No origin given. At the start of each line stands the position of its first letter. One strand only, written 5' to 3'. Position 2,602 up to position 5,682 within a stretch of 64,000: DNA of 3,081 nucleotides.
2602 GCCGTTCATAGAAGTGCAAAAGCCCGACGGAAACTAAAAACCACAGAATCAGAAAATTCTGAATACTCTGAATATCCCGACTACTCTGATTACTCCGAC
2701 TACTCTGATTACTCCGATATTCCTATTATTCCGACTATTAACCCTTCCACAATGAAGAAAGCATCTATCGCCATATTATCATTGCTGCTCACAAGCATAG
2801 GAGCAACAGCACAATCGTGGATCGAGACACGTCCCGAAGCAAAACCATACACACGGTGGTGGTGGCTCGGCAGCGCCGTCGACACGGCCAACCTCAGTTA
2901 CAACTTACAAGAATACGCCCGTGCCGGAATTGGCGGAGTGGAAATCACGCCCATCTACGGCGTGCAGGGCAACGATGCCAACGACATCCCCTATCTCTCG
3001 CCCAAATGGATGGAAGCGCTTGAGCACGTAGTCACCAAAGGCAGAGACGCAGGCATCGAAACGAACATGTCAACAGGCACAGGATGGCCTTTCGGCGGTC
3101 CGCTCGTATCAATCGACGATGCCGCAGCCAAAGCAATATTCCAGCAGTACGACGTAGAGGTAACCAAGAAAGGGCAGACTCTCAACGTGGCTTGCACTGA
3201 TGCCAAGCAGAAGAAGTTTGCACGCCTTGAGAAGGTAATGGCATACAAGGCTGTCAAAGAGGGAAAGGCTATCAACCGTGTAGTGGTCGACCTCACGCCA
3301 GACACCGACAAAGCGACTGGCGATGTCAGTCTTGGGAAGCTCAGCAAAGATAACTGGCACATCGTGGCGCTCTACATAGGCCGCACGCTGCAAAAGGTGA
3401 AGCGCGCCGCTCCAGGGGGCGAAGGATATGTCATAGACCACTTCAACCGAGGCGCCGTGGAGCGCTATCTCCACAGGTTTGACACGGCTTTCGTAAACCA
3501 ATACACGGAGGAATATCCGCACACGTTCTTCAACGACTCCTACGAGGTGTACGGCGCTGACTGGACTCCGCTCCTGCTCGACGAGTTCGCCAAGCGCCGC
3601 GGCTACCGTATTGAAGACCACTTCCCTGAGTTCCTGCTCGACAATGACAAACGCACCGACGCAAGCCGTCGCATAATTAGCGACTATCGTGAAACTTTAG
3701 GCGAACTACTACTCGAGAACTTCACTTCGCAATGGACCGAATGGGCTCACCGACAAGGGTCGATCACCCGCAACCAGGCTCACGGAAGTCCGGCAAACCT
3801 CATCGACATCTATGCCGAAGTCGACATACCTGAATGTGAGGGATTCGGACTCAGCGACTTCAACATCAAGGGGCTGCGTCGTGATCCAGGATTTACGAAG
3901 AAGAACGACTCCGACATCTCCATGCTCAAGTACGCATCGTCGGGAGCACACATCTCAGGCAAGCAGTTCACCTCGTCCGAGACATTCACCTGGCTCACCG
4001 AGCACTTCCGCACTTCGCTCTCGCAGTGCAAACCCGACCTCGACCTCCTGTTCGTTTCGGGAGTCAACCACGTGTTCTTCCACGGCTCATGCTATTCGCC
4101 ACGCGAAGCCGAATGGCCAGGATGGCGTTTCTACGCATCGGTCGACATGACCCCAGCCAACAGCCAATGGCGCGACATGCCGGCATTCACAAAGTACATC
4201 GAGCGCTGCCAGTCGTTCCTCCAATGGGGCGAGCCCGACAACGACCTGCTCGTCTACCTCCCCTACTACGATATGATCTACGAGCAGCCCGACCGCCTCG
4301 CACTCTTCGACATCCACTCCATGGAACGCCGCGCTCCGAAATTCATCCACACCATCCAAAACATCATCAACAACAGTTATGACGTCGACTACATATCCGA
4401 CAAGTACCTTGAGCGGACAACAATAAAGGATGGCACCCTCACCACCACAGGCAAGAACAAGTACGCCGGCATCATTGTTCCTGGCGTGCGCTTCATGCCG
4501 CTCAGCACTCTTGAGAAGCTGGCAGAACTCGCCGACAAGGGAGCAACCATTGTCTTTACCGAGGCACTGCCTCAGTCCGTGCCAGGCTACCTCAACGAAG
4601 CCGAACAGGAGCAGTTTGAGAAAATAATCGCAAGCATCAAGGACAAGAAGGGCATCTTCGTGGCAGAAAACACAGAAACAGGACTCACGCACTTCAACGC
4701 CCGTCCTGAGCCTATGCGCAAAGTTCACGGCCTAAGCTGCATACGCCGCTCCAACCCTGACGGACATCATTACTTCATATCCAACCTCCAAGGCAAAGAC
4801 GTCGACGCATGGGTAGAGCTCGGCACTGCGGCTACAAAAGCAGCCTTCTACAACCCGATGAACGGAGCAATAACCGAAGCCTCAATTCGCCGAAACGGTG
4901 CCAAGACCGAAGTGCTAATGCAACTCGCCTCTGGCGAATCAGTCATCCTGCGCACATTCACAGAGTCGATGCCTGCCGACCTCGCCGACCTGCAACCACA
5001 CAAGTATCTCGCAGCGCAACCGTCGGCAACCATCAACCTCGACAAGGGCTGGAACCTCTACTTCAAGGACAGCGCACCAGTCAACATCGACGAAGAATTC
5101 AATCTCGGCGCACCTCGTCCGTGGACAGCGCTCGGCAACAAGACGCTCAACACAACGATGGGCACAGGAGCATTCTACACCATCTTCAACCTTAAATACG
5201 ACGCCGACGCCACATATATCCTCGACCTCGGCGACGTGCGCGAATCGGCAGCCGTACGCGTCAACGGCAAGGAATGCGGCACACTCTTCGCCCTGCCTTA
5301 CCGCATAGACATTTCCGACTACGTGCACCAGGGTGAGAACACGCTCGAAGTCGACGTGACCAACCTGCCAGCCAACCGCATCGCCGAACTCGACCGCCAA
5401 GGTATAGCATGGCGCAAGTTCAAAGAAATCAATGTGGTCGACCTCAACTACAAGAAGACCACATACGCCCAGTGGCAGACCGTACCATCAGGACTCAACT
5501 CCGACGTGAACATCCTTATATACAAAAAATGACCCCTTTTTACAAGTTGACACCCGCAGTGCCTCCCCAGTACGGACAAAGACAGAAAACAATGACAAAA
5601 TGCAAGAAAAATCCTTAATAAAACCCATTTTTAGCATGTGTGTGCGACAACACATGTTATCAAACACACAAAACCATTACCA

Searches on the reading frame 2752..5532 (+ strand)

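Call 10: search_protein_families(library=pfam, proteins=[window:2752-5532:+], max_evalue=0.001)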
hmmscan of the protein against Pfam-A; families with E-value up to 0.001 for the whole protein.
window:2752-5532:+ (926 aa): 2 families
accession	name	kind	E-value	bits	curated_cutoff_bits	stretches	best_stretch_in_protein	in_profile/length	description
PF17132.9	Glyco_hydro_106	-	1.9e-64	218.9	29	2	169-711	210-740/743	alpha-L-rhamnosidase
PF22666.2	Glyco_hydro_2_N2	-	3.1e-05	24.6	27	1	810-889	54-137/167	Glycosyl hydrolase 2 galactose-binding domain-like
